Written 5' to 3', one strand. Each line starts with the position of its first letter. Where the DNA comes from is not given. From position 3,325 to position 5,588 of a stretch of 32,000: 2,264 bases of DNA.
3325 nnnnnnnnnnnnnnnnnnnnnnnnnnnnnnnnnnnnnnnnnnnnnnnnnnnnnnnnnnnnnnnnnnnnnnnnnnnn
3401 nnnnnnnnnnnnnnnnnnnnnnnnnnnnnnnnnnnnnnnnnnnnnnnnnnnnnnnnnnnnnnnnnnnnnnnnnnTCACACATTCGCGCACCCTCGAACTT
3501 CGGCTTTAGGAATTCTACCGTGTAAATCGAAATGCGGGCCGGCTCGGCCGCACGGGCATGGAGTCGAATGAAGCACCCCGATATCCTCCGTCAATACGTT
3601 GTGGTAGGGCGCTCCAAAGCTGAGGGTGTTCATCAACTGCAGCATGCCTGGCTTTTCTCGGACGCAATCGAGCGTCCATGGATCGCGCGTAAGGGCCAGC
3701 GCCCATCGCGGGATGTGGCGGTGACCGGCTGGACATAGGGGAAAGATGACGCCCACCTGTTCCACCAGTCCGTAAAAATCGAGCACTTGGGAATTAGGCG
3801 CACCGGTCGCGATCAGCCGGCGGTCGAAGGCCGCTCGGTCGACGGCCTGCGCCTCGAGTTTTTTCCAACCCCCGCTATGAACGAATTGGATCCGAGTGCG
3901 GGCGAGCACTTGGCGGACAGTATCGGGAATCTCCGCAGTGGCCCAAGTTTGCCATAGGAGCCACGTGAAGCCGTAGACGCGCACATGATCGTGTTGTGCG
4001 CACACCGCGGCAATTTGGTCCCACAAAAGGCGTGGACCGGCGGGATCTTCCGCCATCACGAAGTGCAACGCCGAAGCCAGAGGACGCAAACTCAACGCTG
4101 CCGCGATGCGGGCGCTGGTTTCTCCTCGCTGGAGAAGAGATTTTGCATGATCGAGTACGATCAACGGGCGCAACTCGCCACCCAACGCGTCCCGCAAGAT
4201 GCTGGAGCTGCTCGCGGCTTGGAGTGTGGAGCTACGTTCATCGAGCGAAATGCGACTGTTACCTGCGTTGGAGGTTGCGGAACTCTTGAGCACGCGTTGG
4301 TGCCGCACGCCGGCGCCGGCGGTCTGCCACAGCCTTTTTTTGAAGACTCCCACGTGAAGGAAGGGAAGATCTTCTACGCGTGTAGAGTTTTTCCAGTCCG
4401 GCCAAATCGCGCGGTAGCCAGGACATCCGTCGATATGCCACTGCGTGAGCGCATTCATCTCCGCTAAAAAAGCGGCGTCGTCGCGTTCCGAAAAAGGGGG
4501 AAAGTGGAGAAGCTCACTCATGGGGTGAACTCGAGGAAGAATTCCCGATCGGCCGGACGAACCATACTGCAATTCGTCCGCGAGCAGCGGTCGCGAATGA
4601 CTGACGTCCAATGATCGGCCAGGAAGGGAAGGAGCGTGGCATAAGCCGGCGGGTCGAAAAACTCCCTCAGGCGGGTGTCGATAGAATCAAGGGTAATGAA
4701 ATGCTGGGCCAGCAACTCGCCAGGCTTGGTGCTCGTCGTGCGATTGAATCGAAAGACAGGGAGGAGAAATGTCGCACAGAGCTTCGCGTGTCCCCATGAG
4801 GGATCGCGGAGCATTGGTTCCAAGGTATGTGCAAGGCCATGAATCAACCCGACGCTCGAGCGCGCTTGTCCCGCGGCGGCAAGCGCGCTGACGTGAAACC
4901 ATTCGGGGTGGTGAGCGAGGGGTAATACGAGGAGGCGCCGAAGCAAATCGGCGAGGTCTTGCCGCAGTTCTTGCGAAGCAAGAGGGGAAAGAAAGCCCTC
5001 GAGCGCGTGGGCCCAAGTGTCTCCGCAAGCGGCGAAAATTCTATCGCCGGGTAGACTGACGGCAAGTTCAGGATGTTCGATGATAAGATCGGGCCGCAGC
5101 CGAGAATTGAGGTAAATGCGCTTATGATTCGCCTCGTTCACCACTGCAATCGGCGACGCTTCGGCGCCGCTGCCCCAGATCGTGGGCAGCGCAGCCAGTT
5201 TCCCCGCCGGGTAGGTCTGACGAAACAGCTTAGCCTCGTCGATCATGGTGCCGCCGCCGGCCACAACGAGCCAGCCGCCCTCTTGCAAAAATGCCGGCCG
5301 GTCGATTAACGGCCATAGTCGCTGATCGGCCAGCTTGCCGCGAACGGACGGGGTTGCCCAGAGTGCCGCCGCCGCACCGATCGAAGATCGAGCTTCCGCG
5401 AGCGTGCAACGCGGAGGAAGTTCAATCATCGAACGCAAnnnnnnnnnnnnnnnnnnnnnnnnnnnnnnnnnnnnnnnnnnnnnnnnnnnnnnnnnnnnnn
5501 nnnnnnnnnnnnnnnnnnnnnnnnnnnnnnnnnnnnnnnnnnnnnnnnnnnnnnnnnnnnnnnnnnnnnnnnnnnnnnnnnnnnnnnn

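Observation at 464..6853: Seven-gene ACP / AMP-ligase / Fe-ADH / LuxE / LuxC / WecD-like / WecE-like cassette: predicted synthesis and attachment of a non-acetyl N-acyl group to a 4-amino-4,6-dideoxyhexose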

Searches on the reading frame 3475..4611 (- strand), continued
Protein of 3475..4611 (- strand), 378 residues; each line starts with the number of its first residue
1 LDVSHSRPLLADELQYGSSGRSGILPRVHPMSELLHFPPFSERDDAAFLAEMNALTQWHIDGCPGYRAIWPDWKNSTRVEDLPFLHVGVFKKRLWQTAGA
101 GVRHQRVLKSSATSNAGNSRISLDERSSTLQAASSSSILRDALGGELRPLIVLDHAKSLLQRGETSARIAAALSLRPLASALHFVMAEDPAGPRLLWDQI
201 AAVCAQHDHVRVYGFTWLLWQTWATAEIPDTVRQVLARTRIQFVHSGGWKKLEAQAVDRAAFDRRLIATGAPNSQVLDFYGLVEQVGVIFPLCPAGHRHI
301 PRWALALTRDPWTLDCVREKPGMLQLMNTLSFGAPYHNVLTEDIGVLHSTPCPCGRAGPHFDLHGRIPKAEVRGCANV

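Call 64: search_dna_similar(query=window:3478-4521:-, collection=plasmids, mode=protein, max_evalue=0.00001, max_rows=25)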
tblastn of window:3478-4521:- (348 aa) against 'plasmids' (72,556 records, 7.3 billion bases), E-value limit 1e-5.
Records with a match: 33; places in all: 33; records where one place covers at least 80% of the query: 16.
Best place of each record, by identity: <60% 33.
By first word of the organism name: Priestia 13; Rhizobium 10; Salmonella 2; Streptomyces 2; Streptantibioticus 2; Ponticoccus 1; Nonomuraea 1; Deinococcus 1; Chloroflexota 1.
By predicted mobility (MOB-suite, as given by PLSDB): non-mobilizable 25; mobilizable 4; conjugative 4.
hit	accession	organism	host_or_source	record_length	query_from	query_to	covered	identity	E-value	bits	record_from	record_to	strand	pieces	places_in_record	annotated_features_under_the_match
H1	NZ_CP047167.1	Ponticoccus alexandrii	surface sea water,shallow sea, symbosis ...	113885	1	348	100%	35.1%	4e-45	172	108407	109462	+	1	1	acyl-protein synthetase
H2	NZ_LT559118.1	Nonomuraea gerenzanensis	-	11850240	15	348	96%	33.2%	5e-31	130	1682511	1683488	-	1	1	none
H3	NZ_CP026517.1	Deinococcus sp. NW-56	whole organism,water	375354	1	347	100%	30.1%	3e-31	132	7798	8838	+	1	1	acyl-protein synthetase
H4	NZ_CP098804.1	Rhizobium anhuiense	Trifolium dubium,Cell culture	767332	14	347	96%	29.2%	4e-29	125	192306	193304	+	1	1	long-chain fatty acid--CoA ligase | acyl-CoA reductase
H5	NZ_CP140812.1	Rhizobium beringeri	Trifolium pratense,whole organism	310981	14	347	96%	29.2%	3e-28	123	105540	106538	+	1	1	long-chain fatty acid--CoA ligase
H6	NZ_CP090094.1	Rhizobium leguminosarum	Galega,Cell culture,Plant nodule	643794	14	347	96%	29.2%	3e-28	122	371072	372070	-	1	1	long-chain fatty acid--CoA ligase | acyl-CoA reductase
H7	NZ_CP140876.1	Rhizobium beringeri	Trifolium pratense,whole organism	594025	14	347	96%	29.2%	4e-28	122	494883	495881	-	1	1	long-chain fatty acid--CoA ligase | acyl-CoA reductase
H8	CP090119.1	Rhizobium leguminosarum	Trifolium ambiguum,Cell culture,Plant ...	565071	14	347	96%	29.2%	4e-28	122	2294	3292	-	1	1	long-chain fatty acid--CoA ligase | acyl-CoA reductase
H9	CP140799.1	Rhizobium beringeri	Trifolium pratense,whole organism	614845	14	347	96%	29.2%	4e-28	122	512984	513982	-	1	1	long-chain fatty acid--CoA ligase | acyl-CoA reductase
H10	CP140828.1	Rhizobium beringeri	Trifolium pratense,whole organism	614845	14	347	96%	29.2%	4e-28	122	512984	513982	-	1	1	long-chain fatty acid--CoA ligase | acyl-CoA reductase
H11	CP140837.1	Rhizobium beringeri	Trifolium pratense,whole organism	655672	14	347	96%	29.2%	5e-28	122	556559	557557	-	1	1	long-chain fatty acid--CoA ligase | acyl-CoA reductase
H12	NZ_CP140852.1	Rhizobium beringeri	Trifolium pratense,whole organism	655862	14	347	96%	29.2%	5e-28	122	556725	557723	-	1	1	long-chain fatty acid--CoA ligase | acyl-CoA reductase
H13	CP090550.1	Rhizobium leguminosarum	Trifolium pratense,Cell culture,Plant ...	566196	14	347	96%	28.7%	3e-24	111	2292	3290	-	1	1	long-chain fatty acid--CoA ligase | hypothetical protein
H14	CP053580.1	Salmonella enterica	-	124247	18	346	95%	26.1%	4e-10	69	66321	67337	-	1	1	acyl-protein synthase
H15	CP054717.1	Salmonella enterica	-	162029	18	346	95%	26.1%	4e-10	69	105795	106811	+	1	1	acyl-protein synthase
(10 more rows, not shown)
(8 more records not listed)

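Call 65: get_annotated_region(hit=H1, flank=9000)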
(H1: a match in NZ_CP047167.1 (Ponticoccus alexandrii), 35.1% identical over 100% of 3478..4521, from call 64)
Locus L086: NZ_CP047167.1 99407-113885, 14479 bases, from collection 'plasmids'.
description: Ponticoccus alexandrii strain C31 plasmid p-SCP1, complete sequence
organism: Ponticoccus alexandrii (NCBI taxid 1943633)
taxonomy: Bacteria; Pseudomonadota; Alphaproteobacteria; Rhodobacterales; Roseobacteraceae; Ponticoccus; Ponticoccus alexandrii
host: -; source: surface sea water,shallow sea, symbosis with harmful algal bloom algae; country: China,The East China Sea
typing (MOB-suite, as given by PLSDB): non-mobilizable
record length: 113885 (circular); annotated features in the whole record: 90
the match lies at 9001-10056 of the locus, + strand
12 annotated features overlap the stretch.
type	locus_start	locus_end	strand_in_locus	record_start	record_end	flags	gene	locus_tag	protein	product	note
CDS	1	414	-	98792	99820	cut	-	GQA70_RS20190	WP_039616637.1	amino acid ABC transporter permease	GO:0006865 - amino acid transport [Evidence IEA]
CDS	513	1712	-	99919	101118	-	-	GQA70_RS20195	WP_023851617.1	ABC transporter permease subunit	GO:0015837 - amine transport [Evidence IEA]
CDS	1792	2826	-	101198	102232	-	-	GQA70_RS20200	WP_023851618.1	amino acid ABC transporter substrate-binding protein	-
CDS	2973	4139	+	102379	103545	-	metC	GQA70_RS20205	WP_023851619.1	cystathionine beta-lyase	GO:0009086 - methionine biosynthetic process [Evidence IEA]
CDS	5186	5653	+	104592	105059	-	-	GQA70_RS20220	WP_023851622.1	hypothetical protein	-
CDS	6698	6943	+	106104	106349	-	-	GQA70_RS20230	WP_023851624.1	acyl carrier protein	GO:0006633 - fatty acid biosynthetic process [Evidence IEA]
CDS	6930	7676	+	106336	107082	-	-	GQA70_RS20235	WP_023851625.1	SDR family NAD(P)-dependent oxidoreductase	-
CDS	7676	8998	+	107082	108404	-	-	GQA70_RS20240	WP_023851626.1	AMP-binding protein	-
CDS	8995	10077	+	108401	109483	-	-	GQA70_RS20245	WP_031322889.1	acyl-protein synthetase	-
CDS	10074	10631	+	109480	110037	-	-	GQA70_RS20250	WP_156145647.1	hypothetical protein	-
CDS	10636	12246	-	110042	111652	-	-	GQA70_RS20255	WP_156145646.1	hypothetical protein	-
CDS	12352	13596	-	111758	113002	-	-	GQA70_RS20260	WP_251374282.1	acyl-CoA reductase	GO:0008218 - bioluminescence [Evidence IEA]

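Call 66: get_annotated_region(hit=H14, flank=9000)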
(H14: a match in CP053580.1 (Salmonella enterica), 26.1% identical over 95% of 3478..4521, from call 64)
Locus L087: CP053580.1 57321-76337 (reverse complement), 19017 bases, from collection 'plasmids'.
description: Salmonella enterica strain 94-0093 plasmid unnamed, complete sequence
organism: Salmonella enterica (NCBI taxid 28901)
taxonomy: Bacteria; Pseudomonadota; Gammaproteobacteria; Enterobacterales; Enterobacteriaceae; Salmonella; Salmonella enterica
host: -; source: -; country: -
typing (MOB-suite, as given by PLSDB): conjugative; replicon IncFIB,IncFII,IncFII; relaxase MOBC,MOBF; mating-pair formation MPF_T
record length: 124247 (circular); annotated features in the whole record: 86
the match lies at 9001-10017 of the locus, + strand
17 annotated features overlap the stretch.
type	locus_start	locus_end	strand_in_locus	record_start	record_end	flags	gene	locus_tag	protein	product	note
CDS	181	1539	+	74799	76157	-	-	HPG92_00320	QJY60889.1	IS1182 family transposase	-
CDS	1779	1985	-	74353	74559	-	-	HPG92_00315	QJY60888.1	hypothetical protein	-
CDS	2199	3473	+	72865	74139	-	-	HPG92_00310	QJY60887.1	HlyD family secretion protein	-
CDS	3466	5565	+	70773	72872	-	-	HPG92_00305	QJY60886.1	peptidase domain-containing ABC transporter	-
CDS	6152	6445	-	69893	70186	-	-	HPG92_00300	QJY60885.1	hypothetical protein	-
CDS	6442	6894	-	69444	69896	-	-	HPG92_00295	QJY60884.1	hypothetical protein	-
CDS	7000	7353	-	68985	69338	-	-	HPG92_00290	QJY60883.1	hypothetical protein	-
CDS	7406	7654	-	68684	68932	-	-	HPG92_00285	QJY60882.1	DUF883 domain-containing protein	-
CDS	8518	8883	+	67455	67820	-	-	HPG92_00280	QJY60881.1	hypothetical protein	-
CDS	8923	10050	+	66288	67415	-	-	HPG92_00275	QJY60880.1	acyl-protein synthase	-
CDS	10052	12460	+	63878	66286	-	-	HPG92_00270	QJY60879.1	AMP-binding protein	-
CDS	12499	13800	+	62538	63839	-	-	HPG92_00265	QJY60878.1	phenylacetate--CoA ligase family protein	-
CDS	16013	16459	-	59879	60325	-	-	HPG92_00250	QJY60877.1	recombinase family protein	-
CDS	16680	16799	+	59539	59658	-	-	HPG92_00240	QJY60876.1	helix-turn-helix domain-containing protein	-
CDS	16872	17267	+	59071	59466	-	-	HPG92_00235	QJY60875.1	recombinase family protein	-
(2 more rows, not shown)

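Call 67: get_annotated_region(hit=H4, flank=9000)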
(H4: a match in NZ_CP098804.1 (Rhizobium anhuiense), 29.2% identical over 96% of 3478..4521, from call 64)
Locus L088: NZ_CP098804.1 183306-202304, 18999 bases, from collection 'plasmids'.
description: Rhizobium anhuiense bv. trifolii strain T24 plasmid pRA_T24_2, complete sequence
organism: Rhizobium anhuiense (NCBI taxid 2018689)
taxonomy: Bacteria; Pseudomonadota; Alphaproteobacteria; Hyphomicrobiales; Rhizobiaceae; Rhizobium; Rhizobium anhuiense
host: -; source: Trifolium dubium,Cell culture; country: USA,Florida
typing (MOB-suite, as given by PLSDB): non-mobilizable
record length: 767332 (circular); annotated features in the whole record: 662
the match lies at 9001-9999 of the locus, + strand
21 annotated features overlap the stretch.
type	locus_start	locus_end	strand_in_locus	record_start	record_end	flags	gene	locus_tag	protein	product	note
CDS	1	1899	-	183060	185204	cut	-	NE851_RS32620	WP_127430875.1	TonB-dependent siderophore receptor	GO:0015891 - siderophore transport [Evidence IEA]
CDS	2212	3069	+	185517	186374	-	-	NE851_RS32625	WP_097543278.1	transketolase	-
CDS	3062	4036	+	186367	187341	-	-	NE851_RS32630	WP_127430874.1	transketolase C-terminal domain-containing protein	-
CDS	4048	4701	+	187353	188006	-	-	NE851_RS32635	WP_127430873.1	acyl-ACP--UDP-N- acetylglucosamine O-acyltransferase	-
CDS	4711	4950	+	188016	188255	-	-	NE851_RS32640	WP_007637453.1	hypothetical protein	-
CDS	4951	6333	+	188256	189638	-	-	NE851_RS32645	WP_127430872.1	AMP-binding protein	-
CDS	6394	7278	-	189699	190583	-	-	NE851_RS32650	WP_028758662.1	glycosyltransferase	-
CDS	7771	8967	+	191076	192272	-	-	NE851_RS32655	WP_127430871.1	DegT/DnrJ/EryC1/StrS family aminotransferase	-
CDS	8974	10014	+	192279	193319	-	-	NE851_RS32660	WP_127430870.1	long-chain fatty acid--CoA ligase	-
CDS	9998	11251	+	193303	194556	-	-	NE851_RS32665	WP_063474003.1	acyl-CoA reductase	GO:0008218 - bioluminescence [Evidence IEA]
CDS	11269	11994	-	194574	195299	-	-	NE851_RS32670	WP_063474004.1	SDR family oxidoreductase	-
CDS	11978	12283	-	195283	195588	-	-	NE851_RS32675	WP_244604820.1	hypothetical protein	-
CDS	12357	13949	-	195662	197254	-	-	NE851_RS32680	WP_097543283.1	GMC family oxidoreductase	-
CDS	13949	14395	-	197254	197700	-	fabZ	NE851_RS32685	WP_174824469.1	3-hydroxyacyl-ACP dehydratase FabZ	-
CDS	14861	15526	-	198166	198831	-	-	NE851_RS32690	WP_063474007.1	class I SAM-dependent methyltransferase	-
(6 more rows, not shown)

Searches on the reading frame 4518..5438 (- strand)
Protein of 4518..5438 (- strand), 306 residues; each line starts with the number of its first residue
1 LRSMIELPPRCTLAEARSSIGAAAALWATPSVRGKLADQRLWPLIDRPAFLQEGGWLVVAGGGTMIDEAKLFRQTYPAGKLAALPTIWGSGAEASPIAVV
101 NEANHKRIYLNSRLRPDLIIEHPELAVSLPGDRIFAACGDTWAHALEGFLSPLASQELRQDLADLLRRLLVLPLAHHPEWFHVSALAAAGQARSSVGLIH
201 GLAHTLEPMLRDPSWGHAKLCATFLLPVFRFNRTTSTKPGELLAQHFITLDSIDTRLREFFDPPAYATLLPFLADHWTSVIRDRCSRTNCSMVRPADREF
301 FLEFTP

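Call 4: search_protein_families(library=pfam, proteins=[window:4518-5438:-], max_evalue=0.01)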
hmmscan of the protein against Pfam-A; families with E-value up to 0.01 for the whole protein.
window:4518-5438:- (306 aa): 1 family
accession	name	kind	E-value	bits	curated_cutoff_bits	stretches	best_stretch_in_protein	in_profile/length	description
PF00465.25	Fe-ADH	-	3.5e-08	33.7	31.3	1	58-121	85-166/168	Iron-containing alcohol dehydrogenase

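Call 5: search_protein_families(library=ncbifam, proteins=[window:4518-5438:-], max_evalue=0.01)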
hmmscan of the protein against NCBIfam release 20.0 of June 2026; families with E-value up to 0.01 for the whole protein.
window:4518-5438:- (306 aa): 13 families
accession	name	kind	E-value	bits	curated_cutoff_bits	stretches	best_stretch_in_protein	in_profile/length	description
NF041822.1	daptide_DH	equivalog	2e-11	43.4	300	1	77-136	103-162/363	daptide-type RiPP biosynthesis dehydogenase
NF010378.0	PRK13805.1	equivalog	1e-10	40.1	951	1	79-239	595-764/872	bifunctional acetaldehyde-CoA/alcohol dehydrogenase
NF058672.1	4HyButDHCUPNE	equivalog_domain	6e-10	38.8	500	1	81-237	133-296/378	4-hydroxybutyrate dehydrogenase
TIGR03405.1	Phn_Fe-ADH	equivalog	6.4e-08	31.8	423.7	1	80-149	128-199/355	iron-containing alcohol dehydrogenase PsrA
TIGR02638.1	lactal_redase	equivalog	7.6e-08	31.5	523.15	1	80-236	132-296/379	lactaldehyde reductase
NF041833.1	Fe_ADH_ErcA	equivalog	3.4e-07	29.7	550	1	75-241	126-300/382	alcohol dehydrogenase-like regulatory protein ErcA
NF007911.0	PRK10624.1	equivalog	2e-06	27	537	1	80-237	133-296/382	lactaldehyde reductase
NF053866.1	CholDhdGbsBBac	equivalog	0.00016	20.4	550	1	80-151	141-214/392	choline dehydrogenase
NF011998.0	PRK15454.1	equivalog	0.00093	18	556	0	78-233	148-311/395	ethanolamine utilization ethanol dehydrogenase EutG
NF053832.1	GlycoaldRedHalo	equivalog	0.0012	18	550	1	56-143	87-174/363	glycolaldehyde reductase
NF006941.0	PRK09423.1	subfamily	0.0017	17.3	336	1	57-147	88-178/367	glycerol dehydrogenase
NF050025.1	SulfAcetaldRedSarD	equivalog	0.0023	16.8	700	1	78-152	129-205/385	sulfoacetaldehyde reductase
NF007363.0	PRK09860.1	equivalog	0.0047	16.1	581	0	54-153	106-207/383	L-threonine dehydrogenase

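Call 38: search_solved_structures(query=window:4521-5429:-, max_evalue=0.001, show_alignments=1)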
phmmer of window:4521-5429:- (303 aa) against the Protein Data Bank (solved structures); distinct sequences matched with E-value up to 0.001: 15.
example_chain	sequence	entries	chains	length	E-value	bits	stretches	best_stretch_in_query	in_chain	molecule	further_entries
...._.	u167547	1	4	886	2.1e-08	36.8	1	54-233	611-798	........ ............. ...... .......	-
3iv7_A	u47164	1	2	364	2.6e-08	36.4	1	52-249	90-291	Alcohol dehydrogenase IV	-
8zrl_A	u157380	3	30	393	2.5e-07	33.2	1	54-234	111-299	NAD-dependent methanol dehydrogenase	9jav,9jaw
6scg_A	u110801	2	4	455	4.1e-07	32.5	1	75-232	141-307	Aldehyde-alcohol dehydrogenase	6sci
3zdr_A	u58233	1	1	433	1.4e-06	30.8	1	75-232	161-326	ALCOHOL DEHYDROGENASE DOMAIN OF THE BIFUNCTIONAL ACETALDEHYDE DEHYDROGENASE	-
6tqh_A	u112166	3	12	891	1.4e-06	30.7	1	76-232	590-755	Aldehyde-alcohol dehydrogenase | Bifunctional aldehyde-alcohol dehydrogenase AdhE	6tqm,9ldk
6ahc_A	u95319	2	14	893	1.5e-06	30.7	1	76-232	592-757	Aldehyde-alcohol dehydrogenase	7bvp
13he_A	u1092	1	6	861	8.3e-06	28.2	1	78-237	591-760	Aldehyde-alcohol dehydrogenase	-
8uhw_A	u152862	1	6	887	8.9e-06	28.1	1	78-237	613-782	Aldehyde-alcohol dehydrogenase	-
8zwd_B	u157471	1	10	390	1.2e-05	27.7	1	54-153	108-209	NAD(P)-dependent methanol dehydrogenase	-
3jzd_A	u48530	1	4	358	9.5e-05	24.7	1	54-152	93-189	Iron-containing alcohol dehydrogenase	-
9knp_A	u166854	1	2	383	0.00011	24.5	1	76-203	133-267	375aa long hypothetical alchol dehydrogenase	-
6c75_A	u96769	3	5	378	0.00019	23.8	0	78-233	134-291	Alcohol dehydrogenase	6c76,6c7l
3bfj_A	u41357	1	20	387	0.00075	21.8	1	60-235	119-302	1,3-propanediol oxidoreductase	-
7dag_A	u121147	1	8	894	0.00084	21.6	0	76-230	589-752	Aldehyde-alcohol dehydrogenase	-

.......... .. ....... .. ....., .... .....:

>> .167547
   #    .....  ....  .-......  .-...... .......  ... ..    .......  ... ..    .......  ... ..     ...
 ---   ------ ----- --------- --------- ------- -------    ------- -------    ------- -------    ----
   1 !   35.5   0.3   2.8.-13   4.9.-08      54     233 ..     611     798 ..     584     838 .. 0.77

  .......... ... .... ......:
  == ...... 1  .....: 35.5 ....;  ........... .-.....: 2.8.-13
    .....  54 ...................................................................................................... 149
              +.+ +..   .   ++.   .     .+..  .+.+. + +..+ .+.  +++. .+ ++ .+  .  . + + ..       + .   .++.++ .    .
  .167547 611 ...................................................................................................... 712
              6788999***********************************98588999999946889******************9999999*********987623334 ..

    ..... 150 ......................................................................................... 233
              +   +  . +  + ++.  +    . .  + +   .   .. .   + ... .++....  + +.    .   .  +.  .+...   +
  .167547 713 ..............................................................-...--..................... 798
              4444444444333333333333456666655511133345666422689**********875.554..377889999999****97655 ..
